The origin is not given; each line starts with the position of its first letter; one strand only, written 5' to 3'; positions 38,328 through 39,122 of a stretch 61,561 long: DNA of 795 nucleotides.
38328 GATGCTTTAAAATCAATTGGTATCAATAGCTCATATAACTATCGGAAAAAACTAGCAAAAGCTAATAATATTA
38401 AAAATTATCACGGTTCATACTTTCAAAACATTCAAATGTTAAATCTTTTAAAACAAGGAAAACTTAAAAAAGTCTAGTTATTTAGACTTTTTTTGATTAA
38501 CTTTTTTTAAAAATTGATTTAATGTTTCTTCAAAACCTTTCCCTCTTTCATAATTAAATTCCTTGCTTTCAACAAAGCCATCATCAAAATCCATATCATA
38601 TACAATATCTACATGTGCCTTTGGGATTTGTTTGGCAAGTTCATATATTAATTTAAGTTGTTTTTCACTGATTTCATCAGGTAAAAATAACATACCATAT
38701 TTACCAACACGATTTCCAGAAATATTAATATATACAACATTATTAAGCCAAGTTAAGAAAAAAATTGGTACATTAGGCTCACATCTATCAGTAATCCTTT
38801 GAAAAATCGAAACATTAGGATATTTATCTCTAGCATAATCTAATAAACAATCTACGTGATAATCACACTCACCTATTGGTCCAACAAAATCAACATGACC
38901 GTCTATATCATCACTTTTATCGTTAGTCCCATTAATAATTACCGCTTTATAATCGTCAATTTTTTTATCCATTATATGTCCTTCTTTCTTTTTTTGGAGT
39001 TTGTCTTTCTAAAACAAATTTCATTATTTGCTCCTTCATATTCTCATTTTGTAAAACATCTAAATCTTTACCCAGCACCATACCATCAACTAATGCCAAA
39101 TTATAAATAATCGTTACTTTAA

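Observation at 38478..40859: Five translationally coupled, highly diverged paralogs of an unrecognised ~150-165 aa family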

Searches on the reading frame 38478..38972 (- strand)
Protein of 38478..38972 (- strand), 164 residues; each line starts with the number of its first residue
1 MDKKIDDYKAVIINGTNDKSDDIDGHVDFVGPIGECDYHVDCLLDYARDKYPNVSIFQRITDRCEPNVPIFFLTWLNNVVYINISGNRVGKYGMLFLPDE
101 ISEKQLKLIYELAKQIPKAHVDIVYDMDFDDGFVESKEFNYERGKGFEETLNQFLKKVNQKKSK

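Call 4: search_protein_families(library=pfam, proteins=[window:38478-38972:-], max_evalue=1)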
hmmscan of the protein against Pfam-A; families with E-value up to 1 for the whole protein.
window:38478-38972:- (164 aa): 0 families

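Call 5: search_protein_families(library=ncbifam, proteins=[window:38478-38972:-], max_evalue=1)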
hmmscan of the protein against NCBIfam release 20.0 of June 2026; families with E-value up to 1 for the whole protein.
window:38478-38972:- (164 aa): 0 families

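Call 7: search_protein_families(library=phrogs, proteins=[window:38478-38972:-], max_evalue=1)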
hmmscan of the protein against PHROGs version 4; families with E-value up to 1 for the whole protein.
window:38478-38972:- (164 aa): 0 families

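Call 8: search_protein_families(library=padloc, proteins=[window:38478-38972:-], max_evalue=1)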
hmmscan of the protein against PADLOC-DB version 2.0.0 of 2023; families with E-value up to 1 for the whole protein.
window:38478-38972:- (164 aa): 1 family
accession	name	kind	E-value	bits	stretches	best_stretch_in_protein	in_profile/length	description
PDLC00813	Cyclase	-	0.018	12.3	1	10-64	70-123/417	oligonucleotide-cyclase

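Call 9: search_solved_structures(query=A1, max_evalue=10)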
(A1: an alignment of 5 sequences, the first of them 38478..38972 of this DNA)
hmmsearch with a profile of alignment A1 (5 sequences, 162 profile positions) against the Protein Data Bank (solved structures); distinct sequences matched with E-value up to 10: 2.
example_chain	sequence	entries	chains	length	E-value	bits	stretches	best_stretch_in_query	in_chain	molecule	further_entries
6msp_A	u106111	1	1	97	0.11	15.5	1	92-155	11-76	De novo Designed Protein Foldit3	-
9ns4_A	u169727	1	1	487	0.76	12.9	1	70-153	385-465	tRNA nucleotidyltransferase cca2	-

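Call 10: find_homologous_proteins(query=A1, max_evalue=0.001)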
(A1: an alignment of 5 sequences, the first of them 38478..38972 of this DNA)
Query A1 (5 sequences) (164 aa, profile of the alignment): 48 proteins with E <= 0.001 among 493 candidates.
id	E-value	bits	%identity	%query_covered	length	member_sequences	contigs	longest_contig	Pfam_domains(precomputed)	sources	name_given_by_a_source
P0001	3.2e-60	221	95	100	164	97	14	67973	-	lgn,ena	-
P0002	1.2e-54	203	85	99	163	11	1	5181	-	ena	-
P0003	7.6e-54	200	21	87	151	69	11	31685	-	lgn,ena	-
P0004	8.2e-52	193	81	100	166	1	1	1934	-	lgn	-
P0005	3.9e-51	191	30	98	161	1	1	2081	-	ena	-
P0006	4.3e-51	191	71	100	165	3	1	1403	-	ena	-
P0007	4.6e-51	191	73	100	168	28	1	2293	-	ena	-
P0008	1.3e-50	189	25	66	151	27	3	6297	-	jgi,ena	-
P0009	1.3e-49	186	68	100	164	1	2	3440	-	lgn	-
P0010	3.4e-48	182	24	66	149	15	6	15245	-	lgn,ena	-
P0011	1.4e-47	180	64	97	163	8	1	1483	-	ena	-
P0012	1.7e-47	179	64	97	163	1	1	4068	-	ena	-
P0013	7.2e-47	177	70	100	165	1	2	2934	-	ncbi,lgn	-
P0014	1.1e-46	177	69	95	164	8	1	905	-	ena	-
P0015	1.4e-46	176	65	100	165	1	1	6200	-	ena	-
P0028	3.0e-43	165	27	51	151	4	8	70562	-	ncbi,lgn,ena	-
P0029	7.1e-43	164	26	77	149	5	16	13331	-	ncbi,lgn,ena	-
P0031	1.9e-42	163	57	98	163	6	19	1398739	-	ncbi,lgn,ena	-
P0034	6.0e-42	161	54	100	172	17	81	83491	-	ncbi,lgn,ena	-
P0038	4.6e-40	155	25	92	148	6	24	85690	-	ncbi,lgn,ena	-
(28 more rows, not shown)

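Call 16: find_related_loci(query=A3, collection=genome_contigs, flank=10000)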
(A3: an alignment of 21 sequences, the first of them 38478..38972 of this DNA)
Query A3 (164 aa) in genome_contigs; peptide patterns used: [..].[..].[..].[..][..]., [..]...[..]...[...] (x = any residue, [..] = any of these).
47 stretches matched a pattern; 14 encode a relative of the query (tblastn E <= 1e-3); 14 distinct loci.
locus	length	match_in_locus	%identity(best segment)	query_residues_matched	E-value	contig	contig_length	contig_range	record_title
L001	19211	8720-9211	96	1-164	5e-105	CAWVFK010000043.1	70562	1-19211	MAG: Candidatus Coprosoma sp. isolate metabat2_XCR1_HET_6734_bwa.88 MAG genome assembly, contig: k87_927868, whole genom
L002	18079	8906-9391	84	3-164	6e-94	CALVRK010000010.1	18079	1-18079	MAG: uncultured Bacilli bacterium isolate BRZ_RP__bin37 genome assembly, contig: BRZ_RP__NODE_4864_length_18079_cov_5.34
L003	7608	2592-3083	72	1-164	7e-80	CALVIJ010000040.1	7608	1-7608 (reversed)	MAG: uncultured Bacilli bacterium isolate BRZ_T__bin41 genome assembly, contig: BRZ_T__NODE_15466_length_7608_cov_4.2958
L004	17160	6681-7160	72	1-160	5e-79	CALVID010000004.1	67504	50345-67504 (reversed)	MAG: uncultured Bacilli bacterium isolate BRZ_FF__bin53 genome assembly, contig: BRZ_FF__NODE_552_length_67504_cov_6.430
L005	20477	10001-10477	65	3-161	5e-70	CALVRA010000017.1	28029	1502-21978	MAG: uncultured Bacilli bacterium isolate BRZ_CL__bin38 genome assembly, contig: BRZ_CL__NODE_1736_length_28029_cov_13.7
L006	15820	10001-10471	65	5-161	3e-69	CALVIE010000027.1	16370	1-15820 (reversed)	MAG: uncultured Bacilli bacterium isolate BRZ_BF__bin111 genome assembly, contig: BRZ_BF__NODE_4973_length_16370_cov_14.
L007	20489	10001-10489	60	1-164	6e-62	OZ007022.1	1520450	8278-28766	MAG: uncultured Bacilli bacterium isolate 6730_HET_VAC_s0.ctg000451l_hifiasm_large MAG genome assembly, chromosome: 1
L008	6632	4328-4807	57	4-164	8e-61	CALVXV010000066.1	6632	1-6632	MAG: uncultured Bacilli bacterium isolate BRZ_MN__bin27 genome assembly, contig: BRZ_MN__NODE_8252_length_6632_cov_12.19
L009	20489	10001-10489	54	1-164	2e-55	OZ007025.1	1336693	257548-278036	MAG: uncultured Bacilli bacterium isolate metabat2_pooled_hifiasm.89 MAG genome assembly, chromosome: 1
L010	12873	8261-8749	52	1-164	7e-55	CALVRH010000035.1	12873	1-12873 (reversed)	MAG: uncultured Bacilli bacterium isolate BRZ_L__bin94 genome assembly, contig: BRZ_L__NODE_8669_length_12873_cov_47.721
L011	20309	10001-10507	51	1-164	1e-53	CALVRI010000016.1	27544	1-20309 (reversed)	MAG: uncultured Bacilli bacterium isolate BRZ_LG__bin9 genome assembly, contig: BRZ_LG__NODE_1821_length_27544_cov_16.52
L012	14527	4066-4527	51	7-161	7e-51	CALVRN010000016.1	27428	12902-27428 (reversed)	MAG: uncultured Bacilli bacterium isolate BRZ_ID__bin45 genome assembly, contig: BRZ_ID__NODE_2471_length_27428_cov_27.3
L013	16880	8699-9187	49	1-164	9e-51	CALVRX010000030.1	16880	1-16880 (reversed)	MAG: uncultured Bacilli bacterium isolate E16__bin2 genome assembly, contig: E16__k127_359859, whole genome shotgun sequ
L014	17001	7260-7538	36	24-116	2e-11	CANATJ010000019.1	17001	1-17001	MAG TPA_asm: uncultured Firmicutes bacterium isolate SRR14836549_bin.6_metawrap_v1.3_MAG genome assembly, contig: NODE.1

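Call 21: predict_structure(alignment_id=A2)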
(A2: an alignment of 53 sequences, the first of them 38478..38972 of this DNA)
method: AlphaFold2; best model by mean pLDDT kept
length: 164 residues; sequences in the alignment: 53
mean_pLDDT: 90.1   pTM: 0.87
mean pLDDT of the five models: 90.1, 89.8, 89.7, 87.9, 87.3
residues with pLDDT >= 90: 112; 70-90: 47; 50-70: 4; < 50: 1
segments of 3 or more residues with pLDDT < 50: none
pLDDT, mean of each block of 10 residues (from residue 1): 84 91 93 82 93 92 89 96 85 94 96 91 95 93 91 90 54
secondary structure, 60 per line:
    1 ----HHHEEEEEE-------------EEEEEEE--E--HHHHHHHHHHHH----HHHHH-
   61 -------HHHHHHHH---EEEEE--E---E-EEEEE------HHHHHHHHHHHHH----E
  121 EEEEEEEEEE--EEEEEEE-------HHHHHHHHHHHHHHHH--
elements in order: E8-13 E27-33 H39-50 H55-59 H68-75 E79-83 E92-96 H103-115 E120-130 E133-139 H147-162
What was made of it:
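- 38478..38972 (-): p1 (164 aa), last gene, with an 8-nt overlap on p2. Slowest-evolving copy and closest to single-copy relatives outside the genus, so the ancestral type. AF2 pLDDT 90.1 (call 21).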

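Call 22: search_protein_representatives(alignment_id=A2)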
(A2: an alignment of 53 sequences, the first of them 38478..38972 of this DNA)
Query: 53 sequences, 160 profile positions. Proteins with E-value up to 0.001 (for the whole library): 269; up to 1e-10: 154; up to 1e-30: 17. The best 150 are listed.
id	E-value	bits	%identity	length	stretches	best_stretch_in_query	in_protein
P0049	6.8e-52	191.8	-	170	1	1-154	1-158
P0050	2.7e-49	183.4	-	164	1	1-158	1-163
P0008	7.9e-49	181.8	-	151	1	1-159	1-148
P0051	2.3e-43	164.1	-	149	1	1-155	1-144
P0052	5.7e-43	162.8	-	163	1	1-158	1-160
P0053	2.7e-39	150.8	-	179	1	1-155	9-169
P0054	6.7e-39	149.5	-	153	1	1-158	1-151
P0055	2.1e-37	144.7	-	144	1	1-116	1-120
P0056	5.1e-36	140.2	-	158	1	5-156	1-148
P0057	3.4e-34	134.3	-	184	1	1-157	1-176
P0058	5.2e-34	133.7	-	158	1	1-158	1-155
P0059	1.1e-33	132.6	-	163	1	1-159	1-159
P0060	2.1e-33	131.7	-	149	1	1-158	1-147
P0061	8.8e-33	129.7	-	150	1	3-158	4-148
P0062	8.8e-32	126.4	-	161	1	5-158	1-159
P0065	1.3e-30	122.7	-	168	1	5-153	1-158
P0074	1.4e-27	112.7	-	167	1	1-156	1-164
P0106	2.7e-21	92.3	-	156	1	6-158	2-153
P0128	9.0e-19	84.1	-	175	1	4-157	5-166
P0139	2.0e-17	79.7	-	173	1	8-158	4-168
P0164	9.9e-15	71.0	-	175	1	4-159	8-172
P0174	7.4e-14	68.2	-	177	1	2-157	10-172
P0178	2.1e-13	66.7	-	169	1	3-155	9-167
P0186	7.7e-12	61.6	-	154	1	6-157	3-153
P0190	1.5e-11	60.6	-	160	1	6-157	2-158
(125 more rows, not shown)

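Call 26: fold_search(model_id=the predicted structure, library=pdb)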
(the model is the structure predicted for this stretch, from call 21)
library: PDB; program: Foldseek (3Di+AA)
matches with E <= 10: 460; with E <= 0.001: 0
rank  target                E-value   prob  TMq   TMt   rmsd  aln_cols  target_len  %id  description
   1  9k3e_B                5.0e-02  0.12  0.19  0.23  13.6       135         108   11  DddB(BadTF3) dsDNA deaminase (released 2024-11-27)
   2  4whn_C                1.4e-01  0.23  0.24  0.23   8.7       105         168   11  Structure of toxin-activating acyltransferase (TAAT) (released 2015-06-03)
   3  8w1o_N                1.5e-01  0.18  0.22  0.05   7.9        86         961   10  Cryo-EM structure of BTV virion (released 2024-04-24)
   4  4whn_B                1.8e-01  0.20  0.23  0.23   8.7       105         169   11  Structure of toxin-activating acyltransferase (TAAT) (released 2015-06-03)
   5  2bh2_B                2.4e-01  0.10  0.18  0.09  13.7        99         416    8  Crystal Structure of E. coli 5-methyluridine methyltransferase RumA in complex with ribosomal RNA substrate and S-aden (released 2005-03-30)
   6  5k85_B                2.5e-01  0.10  0.18  0.07   9.9        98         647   19  Crystal Structure of Acetyl-CoA Synthetase in Complex with Adenosine-5'-propylphosphate and Coenzyme A from Cryptococc (released 2016-08-17)
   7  1f3t_C                3.1e-01  0.06  0.11  0.07  11.7        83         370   14  CRYSTAL STRUCTURE OF TRYPANOSOMA BRUCEI ORNITHINE DECARBOXYLASE (ODC) COMPLEXED WITH PUTRESCINE, ODC'S REACTION PRODUC (released 2000-11-22)
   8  3j9d                  3.3e-01  0.10  0.22  0.07  11.7       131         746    9  Atomic structure of a non-enveloped virus reveals pH sensors for a coordinated process of cell entry (released 2015-12-09)
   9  5ifi_B                3.8e-01  0.07  0.17  0.06  10.0        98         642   18  CRYSTAL STRUCTURE OF ACETYL-COA SYNTHETASE IN COMPLEX WITH ADENOSINE-5'-PROPYLPHOSPHATE FROM CRYPTOCOCCUS NEOFORMANS H (released 2016-03-16)
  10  1f3t_A                4.0e-01  0.04  0.11  0.06  11.6        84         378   17  CRYSTAL STRUCTURE OF TRYPANOSOMA BRUCEI ORNITHINE DECARBOXYLASE (ODC) COMPLEXED WITH PUTRESCINE, ODC'S REACTION PRODUC (released 2000-11-22)
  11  7p2b_B                4.9e-01  0.09  0.18  0.05   4.8        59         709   14  Crystal structure of human gelsolin amyloid mutant A551P (released 2022-05-18)
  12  3g8w_B                4.9e-01  0.08  0.22  0.22  10.1       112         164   14  Crystal structure of a probable acetyltransferase from Staphylococcus epidermidis ATCC 12228 (released 2009-03-03)
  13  5k85_A                5.2e-01  0.08  0.19  0.07   9.9       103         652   19  Crystal Structure of Acetyl-CoA Synthetase in Complex with Adenosine-5'-propylphosphate and Coenzyme A from Cryptococc (released 2016-08-17)
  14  1f3t_D                5.5e-01  0.05  0.13  0.07  11.7        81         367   15  CRYSTAL STRUCTURE OF TRYPANOSOMA BRUCEI ORNITHINE DECARBOXYLASE (ODC) COMPLEXED WITH PUTRESCINE, ODC'S REACTION PRODUC (released 2000-11-22)
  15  1f3t_B                5.5e-01  0.04  0.11  0.06  11.6        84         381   17  CRYSTAL STRUCTURE OF TRYPANOSOMA BRUCEI ORNITHINE DECARBOXYLASE (ODC) COMPLEXED WITH PUTRESCINE, ODC'S REACTION PRODUC (released 2000-11-22)
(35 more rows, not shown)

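Call 27: fold_search(model_id=the predicted structure, library=viral)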
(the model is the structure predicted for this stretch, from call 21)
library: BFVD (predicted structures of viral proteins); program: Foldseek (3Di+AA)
matches with E <= 10: 447; with E <= 0.001: 0
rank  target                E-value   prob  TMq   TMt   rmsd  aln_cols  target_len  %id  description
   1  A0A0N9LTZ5            7.2e-03  0.33  0.22  0.06  16.6       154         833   14  Outer capsid protein VP2 [African horse sickness virus 7]
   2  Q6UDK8                1.1e-02  0.47  0.21  0.13  10.3       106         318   12  Protein UL24 [Psittacid herpesvirus 1 (isolate Amazon parrot/-/97-0001/1997)]
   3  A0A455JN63            2.2e-02  0.14  0.13  0.10  19.7       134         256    7  Protein UL24 homolog [Cervid alphaherpesvirus 2]
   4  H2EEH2                5.4e-02  0.13  0.22  0.12  17.9       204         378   15  Putative RNA methyltransferase [Moumouvirus sp. 'Monve']
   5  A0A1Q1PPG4            5.7e-02  0.28  0.23  0.06  10.9       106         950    8  (no name in the UniProt tables at hand)
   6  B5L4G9                7.0e-02  0.10  0.20  0.15  17.0       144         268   11  Outer capsid protein VP2 (Fragment) [African horse sickness virus 3]
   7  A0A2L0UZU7            7.4e-02  0.35  0.30  0.30  11.8       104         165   16  Uncharacterized protein [Agrobacterium phage Atu_ph07]
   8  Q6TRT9                7.9e-02  0.13  0.14  0.09  11.1        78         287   20  ORF C287 [Sulfolobus virus Ragged Hills]
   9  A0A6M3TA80            9.0e-02  0.28  0.23  0.30   5.6        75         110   13  Putative GNAT family N-acetyltransferase [Pseudomonas phage MR2]
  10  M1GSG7                1.1e-01  0.38  0.23  0.06   5.6        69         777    9  (no name in the UniProt tables at hand)
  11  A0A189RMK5            1.2e-01  0.14  0.24  0.05  18.4       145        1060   14  Outer capsid protein VP2 [African horse sickness virus 4]
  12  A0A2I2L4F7            1.3e-01  0.25  0.24  0.22   6.7        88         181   15  Uncharacterized protein [Orpheovirus IHUMI-LCC2]
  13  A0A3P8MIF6            1.4e-01  0.12  0.23  0.09  16.6       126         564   14  Outer capsid protein [Baku virus]
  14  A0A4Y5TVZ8            1.8e-01  0.09  0.21  0.22  12.5       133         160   12  Uncharacterized protein [Vibrio phage VAP7]
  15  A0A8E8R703            1.8e-01  0.09  0.19  0.06  13.5       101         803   17  Major outer capsid protein [Mudumu virus]
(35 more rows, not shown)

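Call 35: search_dna_similar(query=window:38478-38972:-, collection=phages, mode=protein, max_evalue=0.01)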
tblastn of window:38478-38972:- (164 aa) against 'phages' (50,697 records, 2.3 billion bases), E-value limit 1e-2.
No match.

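Call 38: find_encoding_contigs(protein=P0190, flank=8000, max_places=4)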
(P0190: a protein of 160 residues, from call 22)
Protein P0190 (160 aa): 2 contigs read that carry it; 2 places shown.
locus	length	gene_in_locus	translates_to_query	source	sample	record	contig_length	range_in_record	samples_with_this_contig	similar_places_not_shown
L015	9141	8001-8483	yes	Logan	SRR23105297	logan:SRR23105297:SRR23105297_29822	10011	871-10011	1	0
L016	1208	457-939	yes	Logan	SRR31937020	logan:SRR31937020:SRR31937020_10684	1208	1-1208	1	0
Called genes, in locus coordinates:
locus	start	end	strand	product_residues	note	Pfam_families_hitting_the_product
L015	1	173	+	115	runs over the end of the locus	PF10066:DUF2304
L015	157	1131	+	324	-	PF00535:Glycos_transf_2, PF10111:Glyco_tranf_2_2, PF13506:Glyco_transf_21 (weak), PF13641:Glyco_tranf_2_3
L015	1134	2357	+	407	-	-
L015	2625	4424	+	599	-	PF13522:GATase_6, PF13537:GATase_7, PF01380:SIS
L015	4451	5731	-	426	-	PF01979:Amidohydro_1, PF07969:Amidohydro_3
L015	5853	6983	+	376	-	PF20706:GT4-conflict, PF00534:Glycos_transf_1, PF13692:Glyco_trans_1_4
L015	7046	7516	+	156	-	PF08660:Alg14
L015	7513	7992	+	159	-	PF04101:Glyco_tran_28_C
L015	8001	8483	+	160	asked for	-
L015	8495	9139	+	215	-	?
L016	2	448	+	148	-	?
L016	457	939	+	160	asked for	-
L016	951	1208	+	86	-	?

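Call 39: find_encoding_contigs(protein=P0139, flank=8000, max_places=4)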
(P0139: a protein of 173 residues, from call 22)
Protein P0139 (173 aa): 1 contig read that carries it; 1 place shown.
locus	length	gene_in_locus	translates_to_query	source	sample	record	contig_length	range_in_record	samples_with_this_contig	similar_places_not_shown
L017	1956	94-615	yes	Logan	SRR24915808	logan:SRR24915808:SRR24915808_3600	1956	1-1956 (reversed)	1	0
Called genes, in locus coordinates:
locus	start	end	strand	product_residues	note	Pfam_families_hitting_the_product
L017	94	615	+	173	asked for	-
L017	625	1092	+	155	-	-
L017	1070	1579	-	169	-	PF13302:Acetyltransf_3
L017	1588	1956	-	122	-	?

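Call 40: find_encoding_contigs(protein=P0186, flank=10000, max_places=3)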
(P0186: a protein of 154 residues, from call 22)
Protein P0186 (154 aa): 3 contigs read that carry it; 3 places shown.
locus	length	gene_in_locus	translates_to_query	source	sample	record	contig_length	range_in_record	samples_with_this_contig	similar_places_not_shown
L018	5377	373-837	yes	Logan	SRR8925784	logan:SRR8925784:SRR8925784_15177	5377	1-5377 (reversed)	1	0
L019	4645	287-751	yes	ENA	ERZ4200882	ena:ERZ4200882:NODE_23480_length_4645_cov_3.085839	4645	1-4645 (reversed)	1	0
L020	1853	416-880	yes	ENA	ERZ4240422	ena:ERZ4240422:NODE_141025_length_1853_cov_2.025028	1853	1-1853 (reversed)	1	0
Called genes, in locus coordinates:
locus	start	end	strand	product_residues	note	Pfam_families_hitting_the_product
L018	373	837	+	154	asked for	-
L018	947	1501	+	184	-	-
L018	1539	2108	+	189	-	-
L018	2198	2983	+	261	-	PF01464:SLT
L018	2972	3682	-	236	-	PF13367:PrsW-protease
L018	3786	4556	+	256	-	PF04280:Tim44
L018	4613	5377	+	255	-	?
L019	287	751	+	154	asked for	-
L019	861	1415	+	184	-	-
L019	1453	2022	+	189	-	-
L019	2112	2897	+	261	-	PF01464:SLT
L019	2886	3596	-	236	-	PF13367:PrsW-protease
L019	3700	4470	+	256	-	PF04280:Tim44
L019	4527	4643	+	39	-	?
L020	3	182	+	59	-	?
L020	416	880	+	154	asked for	-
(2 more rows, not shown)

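Call 41: find_encoding_contigs(protein=P0128, flank=10000, max_places=3)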
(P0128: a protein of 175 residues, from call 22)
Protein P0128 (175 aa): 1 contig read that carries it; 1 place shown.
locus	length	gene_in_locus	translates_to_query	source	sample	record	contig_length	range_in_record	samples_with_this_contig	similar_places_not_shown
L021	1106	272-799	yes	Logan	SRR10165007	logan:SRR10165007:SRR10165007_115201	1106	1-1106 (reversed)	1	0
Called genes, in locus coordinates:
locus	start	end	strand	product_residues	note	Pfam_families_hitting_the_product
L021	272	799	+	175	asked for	-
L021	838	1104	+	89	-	?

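Call 42: find_encoding_contigs(protein=P0174, flank=10000, max_places=3)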
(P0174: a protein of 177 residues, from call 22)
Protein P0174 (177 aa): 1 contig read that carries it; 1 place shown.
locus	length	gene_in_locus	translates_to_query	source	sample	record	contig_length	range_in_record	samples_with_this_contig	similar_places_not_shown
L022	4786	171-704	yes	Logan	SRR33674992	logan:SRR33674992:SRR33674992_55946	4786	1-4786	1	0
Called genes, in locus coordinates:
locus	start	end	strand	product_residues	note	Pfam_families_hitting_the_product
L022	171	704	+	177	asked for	-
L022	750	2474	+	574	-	PF00501:AMP-binding, PF23562:AMP-binding_C_3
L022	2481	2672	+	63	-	-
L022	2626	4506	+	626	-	PF01554:MatE, PF13189:Cytidylate_kin2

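Call 43: find_encoding_contigs(protein=P0164, flank=10000, max_places=3)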
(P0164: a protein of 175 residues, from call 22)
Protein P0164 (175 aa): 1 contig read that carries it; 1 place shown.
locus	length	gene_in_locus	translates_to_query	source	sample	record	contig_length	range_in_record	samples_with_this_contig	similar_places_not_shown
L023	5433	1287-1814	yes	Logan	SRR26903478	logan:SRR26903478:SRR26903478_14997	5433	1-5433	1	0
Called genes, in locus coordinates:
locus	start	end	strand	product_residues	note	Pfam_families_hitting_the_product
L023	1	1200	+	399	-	?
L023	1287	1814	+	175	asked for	-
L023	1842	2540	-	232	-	PF04542:Sigma70_r2, PF04545:Sigma70_r4, PF01381:HTH_3 (faint)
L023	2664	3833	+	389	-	-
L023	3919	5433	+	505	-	?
